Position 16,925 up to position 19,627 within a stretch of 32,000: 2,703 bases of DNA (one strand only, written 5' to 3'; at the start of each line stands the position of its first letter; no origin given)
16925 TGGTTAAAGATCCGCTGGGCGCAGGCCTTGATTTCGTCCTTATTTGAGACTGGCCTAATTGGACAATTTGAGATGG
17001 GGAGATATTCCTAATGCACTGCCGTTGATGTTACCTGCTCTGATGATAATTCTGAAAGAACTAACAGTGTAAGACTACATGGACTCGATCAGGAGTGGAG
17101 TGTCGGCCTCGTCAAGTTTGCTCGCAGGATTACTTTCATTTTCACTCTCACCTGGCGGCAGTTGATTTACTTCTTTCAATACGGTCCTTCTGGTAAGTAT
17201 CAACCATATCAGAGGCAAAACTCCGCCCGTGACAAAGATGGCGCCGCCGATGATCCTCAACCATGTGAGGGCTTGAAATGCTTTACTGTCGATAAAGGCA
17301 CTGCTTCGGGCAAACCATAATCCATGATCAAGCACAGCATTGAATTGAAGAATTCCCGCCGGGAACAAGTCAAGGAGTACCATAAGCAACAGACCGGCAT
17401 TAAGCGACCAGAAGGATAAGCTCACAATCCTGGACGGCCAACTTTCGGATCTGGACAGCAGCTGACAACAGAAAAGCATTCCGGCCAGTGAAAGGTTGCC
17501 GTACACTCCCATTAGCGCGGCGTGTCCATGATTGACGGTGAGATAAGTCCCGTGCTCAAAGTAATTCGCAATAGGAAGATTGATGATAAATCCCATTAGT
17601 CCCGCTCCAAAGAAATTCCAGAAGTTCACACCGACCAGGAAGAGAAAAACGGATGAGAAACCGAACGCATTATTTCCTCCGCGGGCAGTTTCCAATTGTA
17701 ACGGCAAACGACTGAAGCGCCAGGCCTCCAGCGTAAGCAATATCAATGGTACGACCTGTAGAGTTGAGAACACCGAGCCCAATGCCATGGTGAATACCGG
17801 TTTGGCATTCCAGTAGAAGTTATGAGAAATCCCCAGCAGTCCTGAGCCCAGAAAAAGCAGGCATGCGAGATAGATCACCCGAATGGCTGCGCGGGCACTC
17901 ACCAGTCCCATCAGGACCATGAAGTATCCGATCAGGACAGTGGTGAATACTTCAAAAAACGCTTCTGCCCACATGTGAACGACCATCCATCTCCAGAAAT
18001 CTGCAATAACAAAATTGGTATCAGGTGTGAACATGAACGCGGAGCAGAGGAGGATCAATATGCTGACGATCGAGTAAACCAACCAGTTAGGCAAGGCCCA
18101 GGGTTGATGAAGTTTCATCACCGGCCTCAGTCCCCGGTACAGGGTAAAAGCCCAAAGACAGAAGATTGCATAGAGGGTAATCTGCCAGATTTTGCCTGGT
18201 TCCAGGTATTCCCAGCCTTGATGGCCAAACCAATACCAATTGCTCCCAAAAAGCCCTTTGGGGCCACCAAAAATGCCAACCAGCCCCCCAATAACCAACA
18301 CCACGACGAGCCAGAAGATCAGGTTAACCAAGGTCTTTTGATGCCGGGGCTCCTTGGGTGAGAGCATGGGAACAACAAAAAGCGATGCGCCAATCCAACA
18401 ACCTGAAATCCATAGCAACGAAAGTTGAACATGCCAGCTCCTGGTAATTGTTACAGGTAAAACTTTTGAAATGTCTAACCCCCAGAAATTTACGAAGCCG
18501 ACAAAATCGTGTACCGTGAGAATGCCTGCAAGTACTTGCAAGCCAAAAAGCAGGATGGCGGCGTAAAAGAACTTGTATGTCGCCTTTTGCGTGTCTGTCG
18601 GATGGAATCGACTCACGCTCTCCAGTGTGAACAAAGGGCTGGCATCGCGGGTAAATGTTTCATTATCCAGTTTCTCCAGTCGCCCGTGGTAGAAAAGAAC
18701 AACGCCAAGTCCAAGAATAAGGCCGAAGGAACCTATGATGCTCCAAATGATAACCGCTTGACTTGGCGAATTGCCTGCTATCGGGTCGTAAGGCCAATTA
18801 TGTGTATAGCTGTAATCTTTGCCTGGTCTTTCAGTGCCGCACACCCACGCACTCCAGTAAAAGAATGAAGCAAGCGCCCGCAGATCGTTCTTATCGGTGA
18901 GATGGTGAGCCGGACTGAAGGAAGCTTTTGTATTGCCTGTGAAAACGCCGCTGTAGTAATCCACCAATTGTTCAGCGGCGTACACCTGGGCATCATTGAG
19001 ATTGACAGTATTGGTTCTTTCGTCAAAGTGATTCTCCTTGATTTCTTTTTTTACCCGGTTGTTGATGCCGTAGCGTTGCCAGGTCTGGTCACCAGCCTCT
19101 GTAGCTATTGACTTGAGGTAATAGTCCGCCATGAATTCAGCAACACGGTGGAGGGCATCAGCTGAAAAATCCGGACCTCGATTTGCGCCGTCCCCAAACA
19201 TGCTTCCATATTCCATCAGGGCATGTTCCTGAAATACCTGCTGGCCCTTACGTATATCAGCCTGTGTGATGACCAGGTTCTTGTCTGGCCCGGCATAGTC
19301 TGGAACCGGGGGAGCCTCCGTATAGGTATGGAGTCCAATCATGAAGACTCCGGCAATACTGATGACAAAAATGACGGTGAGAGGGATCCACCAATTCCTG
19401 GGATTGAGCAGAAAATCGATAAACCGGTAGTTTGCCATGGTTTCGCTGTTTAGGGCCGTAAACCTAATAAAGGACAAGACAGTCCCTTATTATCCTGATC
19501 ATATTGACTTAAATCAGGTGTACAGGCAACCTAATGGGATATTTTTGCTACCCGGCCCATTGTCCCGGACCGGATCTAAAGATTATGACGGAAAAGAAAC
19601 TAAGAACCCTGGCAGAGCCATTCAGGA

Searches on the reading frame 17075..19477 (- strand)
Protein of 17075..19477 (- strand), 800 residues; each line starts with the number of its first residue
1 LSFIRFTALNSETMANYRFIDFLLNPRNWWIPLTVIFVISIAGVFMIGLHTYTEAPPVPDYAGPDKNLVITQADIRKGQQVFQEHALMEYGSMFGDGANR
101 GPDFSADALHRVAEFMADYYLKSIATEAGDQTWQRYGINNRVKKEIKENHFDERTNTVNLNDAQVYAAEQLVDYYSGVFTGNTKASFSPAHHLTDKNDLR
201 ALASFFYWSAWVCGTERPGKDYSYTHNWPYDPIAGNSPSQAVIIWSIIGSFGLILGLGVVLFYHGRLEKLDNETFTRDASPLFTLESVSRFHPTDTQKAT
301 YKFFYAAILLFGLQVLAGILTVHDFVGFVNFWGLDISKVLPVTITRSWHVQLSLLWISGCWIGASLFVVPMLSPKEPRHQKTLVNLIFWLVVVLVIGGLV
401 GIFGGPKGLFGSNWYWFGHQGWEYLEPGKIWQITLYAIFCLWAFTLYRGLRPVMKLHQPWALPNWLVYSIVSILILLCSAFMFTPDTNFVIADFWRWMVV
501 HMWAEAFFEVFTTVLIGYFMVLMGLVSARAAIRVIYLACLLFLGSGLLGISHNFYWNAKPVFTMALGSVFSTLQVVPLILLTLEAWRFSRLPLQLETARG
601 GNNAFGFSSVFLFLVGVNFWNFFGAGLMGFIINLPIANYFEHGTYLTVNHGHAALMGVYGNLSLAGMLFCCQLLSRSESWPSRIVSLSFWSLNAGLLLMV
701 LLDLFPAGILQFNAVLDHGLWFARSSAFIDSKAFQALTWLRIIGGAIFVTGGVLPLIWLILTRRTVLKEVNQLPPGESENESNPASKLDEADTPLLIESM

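Call 7: search_protein_families(library=pfam, proteins=[window:17075-19477:-], max_evalue=0.001)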
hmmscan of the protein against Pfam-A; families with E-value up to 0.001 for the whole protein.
window:17075-19477:- (800 aa): 2 families
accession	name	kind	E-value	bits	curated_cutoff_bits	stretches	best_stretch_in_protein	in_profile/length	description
PF00115.25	COX1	-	5.5e-50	170.9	34.8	1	299-747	2-436/436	Cytochrome C and Quinol oxidase polypeptide I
PF22085.1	NorB_cytochrome_c-like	-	1e-48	166.5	29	1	64-230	7-181/181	Nitric oxide reductase subunit B, cytochrome c-like domain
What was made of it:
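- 17075..19477 (-): Context gene outside the finding: a qNOR-like protein with the putative NO-dismutase (Nod) substitutions. The same type of gene lies within 10 kb of MP1 in 16 other loci. Pfam COX1 plus NorB_cytochrome_c-like (call 7).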
